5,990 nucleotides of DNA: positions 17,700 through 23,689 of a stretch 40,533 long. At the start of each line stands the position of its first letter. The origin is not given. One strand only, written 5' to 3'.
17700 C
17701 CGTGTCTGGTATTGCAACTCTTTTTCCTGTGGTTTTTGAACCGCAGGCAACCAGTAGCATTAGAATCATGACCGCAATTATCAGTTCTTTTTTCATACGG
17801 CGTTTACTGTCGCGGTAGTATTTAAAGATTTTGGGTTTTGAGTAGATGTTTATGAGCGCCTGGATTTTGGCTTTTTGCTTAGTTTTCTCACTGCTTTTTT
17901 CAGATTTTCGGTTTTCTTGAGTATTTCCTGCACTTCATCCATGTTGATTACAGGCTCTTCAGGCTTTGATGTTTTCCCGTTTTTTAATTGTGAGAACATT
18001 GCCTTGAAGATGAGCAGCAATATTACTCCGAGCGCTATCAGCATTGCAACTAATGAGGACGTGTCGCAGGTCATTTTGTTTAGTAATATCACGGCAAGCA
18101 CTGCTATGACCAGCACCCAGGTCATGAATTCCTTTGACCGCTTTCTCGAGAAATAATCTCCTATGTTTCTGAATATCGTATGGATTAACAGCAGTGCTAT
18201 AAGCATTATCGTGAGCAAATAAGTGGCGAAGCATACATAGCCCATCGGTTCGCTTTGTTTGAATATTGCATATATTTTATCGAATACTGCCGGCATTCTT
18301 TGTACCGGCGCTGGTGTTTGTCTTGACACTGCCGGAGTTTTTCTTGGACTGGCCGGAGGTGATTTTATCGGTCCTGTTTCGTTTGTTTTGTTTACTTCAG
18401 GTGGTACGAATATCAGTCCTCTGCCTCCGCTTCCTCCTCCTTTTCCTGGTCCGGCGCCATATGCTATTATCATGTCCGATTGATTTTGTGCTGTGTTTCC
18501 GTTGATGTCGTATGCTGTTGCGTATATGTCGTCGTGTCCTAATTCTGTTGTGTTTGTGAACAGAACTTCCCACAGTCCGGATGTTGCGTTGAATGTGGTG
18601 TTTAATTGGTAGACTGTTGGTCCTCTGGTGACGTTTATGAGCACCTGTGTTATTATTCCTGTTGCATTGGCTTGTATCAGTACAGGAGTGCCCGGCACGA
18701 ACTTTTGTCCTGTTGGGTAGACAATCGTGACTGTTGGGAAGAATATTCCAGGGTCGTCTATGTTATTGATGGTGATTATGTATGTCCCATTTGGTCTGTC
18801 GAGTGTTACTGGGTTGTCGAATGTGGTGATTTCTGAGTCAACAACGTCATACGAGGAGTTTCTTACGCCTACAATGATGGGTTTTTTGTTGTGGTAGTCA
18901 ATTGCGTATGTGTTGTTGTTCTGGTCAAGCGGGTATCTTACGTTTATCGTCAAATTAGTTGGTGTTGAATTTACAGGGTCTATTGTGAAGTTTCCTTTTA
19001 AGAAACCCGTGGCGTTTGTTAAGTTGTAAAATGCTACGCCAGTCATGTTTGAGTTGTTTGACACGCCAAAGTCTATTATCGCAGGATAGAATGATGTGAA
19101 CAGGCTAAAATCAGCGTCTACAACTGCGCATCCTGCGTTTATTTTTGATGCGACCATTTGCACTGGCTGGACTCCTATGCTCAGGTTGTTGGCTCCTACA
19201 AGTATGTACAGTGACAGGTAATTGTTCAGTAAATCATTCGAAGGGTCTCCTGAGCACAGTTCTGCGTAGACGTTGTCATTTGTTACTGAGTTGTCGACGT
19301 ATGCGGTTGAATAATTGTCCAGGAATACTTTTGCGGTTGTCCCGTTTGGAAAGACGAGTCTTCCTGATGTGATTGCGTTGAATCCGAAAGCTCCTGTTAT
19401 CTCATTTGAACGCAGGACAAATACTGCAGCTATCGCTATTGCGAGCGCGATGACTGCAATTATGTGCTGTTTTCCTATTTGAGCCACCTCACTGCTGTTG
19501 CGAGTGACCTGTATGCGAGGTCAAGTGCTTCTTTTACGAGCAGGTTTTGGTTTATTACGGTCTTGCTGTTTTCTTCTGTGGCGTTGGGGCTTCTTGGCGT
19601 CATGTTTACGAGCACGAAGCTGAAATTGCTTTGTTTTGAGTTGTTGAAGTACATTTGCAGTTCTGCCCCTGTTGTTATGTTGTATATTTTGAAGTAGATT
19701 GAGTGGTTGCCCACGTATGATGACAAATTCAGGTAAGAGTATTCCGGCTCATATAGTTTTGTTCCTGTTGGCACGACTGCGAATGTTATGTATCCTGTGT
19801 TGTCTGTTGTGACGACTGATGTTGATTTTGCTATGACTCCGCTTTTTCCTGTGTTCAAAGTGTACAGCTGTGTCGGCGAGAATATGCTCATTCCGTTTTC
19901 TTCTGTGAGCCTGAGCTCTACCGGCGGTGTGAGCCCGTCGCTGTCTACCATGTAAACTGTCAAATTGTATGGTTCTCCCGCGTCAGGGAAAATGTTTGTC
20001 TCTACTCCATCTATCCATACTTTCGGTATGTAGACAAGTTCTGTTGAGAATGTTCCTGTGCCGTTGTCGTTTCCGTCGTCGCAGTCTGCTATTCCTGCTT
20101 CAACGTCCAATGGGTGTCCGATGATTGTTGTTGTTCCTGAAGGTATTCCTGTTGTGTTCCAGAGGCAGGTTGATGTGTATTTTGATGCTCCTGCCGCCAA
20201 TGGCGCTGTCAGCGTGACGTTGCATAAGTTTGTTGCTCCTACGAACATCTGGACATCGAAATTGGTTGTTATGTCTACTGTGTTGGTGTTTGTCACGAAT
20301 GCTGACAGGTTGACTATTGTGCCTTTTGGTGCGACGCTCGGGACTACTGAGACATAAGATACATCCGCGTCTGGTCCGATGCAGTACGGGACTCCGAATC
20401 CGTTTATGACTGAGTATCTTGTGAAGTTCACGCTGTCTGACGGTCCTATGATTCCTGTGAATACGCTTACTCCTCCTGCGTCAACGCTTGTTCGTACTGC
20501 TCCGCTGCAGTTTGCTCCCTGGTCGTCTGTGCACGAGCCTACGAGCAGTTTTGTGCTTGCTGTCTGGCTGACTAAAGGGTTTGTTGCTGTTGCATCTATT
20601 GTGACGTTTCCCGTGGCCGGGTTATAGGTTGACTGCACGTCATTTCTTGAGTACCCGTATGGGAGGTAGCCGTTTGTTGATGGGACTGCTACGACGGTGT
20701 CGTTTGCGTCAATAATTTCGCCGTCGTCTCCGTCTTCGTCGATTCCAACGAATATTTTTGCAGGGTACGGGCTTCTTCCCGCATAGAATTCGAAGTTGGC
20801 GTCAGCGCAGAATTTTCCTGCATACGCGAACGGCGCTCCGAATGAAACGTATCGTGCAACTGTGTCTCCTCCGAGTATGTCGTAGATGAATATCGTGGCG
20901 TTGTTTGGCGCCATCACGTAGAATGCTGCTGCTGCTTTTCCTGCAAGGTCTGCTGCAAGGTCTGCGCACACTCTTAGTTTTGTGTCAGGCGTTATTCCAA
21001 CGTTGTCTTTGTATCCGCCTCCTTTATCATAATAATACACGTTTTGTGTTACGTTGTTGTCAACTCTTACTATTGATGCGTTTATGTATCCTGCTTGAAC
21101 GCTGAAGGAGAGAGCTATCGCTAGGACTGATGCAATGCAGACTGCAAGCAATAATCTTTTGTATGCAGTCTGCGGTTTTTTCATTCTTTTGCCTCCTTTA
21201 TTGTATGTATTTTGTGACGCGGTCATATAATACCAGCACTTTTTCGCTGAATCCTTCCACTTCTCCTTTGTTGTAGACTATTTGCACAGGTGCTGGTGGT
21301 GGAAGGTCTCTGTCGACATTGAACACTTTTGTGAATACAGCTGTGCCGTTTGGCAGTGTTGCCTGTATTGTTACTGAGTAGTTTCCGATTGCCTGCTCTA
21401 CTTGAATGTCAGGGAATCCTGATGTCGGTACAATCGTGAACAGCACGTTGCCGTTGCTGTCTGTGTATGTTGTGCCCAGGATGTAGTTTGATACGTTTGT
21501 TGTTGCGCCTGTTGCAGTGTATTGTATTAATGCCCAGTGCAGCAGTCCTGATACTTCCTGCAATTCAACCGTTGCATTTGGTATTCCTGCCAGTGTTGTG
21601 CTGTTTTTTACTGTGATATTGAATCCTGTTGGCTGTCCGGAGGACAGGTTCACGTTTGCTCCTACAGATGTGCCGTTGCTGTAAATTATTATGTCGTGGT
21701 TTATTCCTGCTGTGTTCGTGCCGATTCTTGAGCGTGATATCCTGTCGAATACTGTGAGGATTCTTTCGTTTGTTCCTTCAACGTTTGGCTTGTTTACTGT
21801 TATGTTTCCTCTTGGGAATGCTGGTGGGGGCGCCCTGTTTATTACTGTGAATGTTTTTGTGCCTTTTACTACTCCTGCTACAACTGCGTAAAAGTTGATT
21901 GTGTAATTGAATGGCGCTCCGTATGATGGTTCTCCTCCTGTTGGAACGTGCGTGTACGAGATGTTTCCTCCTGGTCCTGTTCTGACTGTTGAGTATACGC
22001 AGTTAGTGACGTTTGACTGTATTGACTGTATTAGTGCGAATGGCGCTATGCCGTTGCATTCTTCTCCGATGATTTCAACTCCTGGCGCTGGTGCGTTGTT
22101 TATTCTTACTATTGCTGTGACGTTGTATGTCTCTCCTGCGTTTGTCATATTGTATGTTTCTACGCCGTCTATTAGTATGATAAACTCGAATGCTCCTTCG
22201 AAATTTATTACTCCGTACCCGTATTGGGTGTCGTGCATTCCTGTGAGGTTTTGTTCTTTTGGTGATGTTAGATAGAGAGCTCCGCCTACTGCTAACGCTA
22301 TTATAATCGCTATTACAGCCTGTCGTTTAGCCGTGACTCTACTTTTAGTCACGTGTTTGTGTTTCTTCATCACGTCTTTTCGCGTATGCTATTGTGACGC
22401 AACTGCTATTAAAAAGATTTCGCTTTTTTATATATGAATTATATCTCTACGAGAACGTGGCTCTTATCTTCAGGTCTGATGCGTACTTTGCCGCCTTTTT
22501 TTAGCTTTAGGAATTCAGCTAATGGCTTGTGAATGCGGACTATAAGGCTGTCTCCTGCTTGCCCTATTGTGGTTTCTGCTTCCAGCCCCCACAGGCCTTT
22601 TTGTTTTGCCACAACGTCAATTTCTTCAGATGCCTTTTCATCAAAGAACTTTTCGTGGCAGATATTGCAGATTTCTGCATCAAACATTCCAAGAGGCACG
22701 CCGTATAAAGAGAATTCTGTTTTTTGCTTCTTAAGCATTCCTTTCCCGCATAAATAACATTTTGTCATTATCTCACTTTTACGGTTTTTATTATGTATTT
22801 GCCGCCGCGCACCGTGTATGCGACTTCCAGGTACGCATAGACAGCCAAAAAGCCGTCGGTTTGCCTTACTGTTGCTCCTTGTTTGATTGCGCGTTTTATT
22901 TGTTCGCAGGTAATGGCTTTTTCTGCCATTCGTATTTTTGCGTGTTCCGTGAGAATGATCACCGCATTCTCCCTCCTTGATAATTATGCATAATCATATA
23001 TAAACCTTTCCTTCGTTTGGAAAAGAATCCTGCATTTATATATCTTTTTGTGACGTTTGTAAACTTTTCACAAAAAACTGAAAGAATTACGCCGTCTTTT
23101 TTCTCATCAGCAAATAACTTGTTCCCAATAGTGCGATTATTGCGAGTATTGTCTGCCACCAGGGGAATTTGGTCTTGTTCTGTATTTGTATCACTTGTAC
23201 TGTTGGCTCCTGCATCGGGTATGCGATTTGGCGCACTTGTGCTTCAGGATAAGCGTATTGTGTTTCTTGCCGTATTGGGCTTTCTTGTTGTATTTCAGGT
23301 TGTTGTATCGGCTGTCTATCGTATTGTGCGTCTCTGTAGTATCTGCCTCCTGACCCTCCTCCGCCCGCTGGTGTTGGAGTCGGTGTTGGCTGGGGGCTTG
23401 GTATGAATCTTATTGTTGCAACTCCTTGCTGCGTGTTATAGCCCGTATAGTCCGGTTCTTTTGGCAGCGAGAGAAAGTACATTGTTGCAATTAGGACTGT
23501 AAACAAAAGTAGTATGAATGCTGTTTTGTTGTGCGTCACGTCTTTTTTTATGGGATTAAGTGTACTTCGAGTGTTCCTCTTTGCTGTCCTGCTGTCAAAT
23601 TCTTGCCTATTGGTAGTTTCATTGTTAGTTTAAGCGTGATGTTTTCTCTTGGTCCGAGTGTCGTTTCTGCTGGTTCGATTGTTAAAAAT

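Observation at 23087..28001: Archaeosortase-like gene inside a tightly coupled cluster of N-anchored, sequon-rich proteins with no recognisable sorting signal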

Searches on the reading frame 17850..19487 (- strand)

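Call 36: search_protein_families(library=pfam, proteins=[window:17850-19487:-], max_evalue=0.1)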
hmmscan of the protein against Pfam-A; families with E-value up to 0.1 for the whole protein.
window:17850-19487:- (545 aa): 1 family
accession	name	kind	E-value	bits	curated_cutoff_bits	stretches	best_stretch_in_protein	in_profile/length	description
PF12666.12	PrgI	-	0.0045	17.9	27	0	457-496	27-66/91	PrgI family protein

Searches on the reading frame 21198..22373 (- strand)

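Call 3: search_protein_families(library=ncbifam, proteins=[window:21198-22373:-], max_evalue=1)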
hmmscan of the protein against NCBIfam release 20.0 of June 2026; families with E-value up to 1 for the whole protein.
window:21198-22373:- (391 aa): 1 family
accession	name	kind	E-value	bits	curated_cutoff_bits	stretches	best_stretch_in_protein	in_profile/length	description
NF008173.0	PRK10920.1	equivalog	0.23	10.5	313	1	6-41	27-62/390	uroporphyrinogen-III C-methyltransferase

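Call 4: search_protein_families(library=pfam, proteins=[window:21198-22373:-], max_evalue=1)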
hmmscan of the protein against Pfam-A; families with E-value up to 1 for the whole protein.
window:21198-22373:- (391 aa): 0 families

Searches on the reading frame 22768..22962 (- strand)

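Call 36: search_protein_families(library=pfam, proteins=[window:22768-22962:-], max_evalue=0.1)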
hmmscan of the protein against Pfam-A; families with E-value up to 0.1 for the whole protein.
window:22768-22962:- (64 aa): 2 families
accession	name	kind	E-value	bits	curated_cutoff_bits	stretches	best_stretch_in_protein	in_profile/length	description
PF14076.12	DUF4258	-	4.7e-05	24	25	1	4-36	1-33/71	Domain of unknown function (DUF4258)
PF01280.26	Ribosomal_L19e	-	0.043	14.2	25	1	14-34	31-51/53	Ribosomal protein L19e, N-terminal domain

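Call 58: search_protein_families(library=padloc, proteins=[window:22768-22962:-], max_evalue=0.1)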
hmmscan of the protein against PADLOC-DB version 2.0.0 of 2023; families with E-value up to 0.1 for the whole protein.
window:22768-22962:- (64 aa): 0 families

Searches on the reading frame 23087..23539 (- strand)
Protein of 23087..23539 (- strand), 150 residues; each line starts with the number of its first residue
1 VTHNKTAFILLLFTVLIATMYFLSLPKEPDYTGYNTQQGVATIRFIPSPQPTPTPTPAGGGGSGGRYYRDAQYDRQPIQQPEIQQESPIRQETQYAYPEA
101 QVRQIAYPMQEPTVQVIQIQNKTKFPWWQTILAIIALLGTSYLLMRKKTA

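Call 3: search_protein_families(library=ncbifam, proteins=[window:23087-23539:-], max_evalue=1)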
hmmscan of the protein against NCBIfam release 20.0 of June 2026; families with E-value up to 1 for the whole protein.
window:23087-23539:- (150 aa): 2 families
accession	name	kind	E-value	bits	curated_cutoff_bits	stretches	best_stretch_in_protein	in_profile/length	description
TIGR04126.1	PGF_CTERM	domain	0.075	12.7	24.5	1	132-147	12-27/28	PGF-CTERM sorting domain-containing protein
TIGR03024.1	arch_PEF_CTERM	domain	0.15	12.4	23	1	131-148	8-25/25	PEF-CTERM sorting domain-containing protein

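Call 4: search_protein_families(library=pfam, proteins=[window:23087-23539:-], max_evalue=1)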
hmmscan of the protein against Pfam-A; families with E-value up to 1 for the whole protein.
window:23087-23539:- (150 aa): 0 families
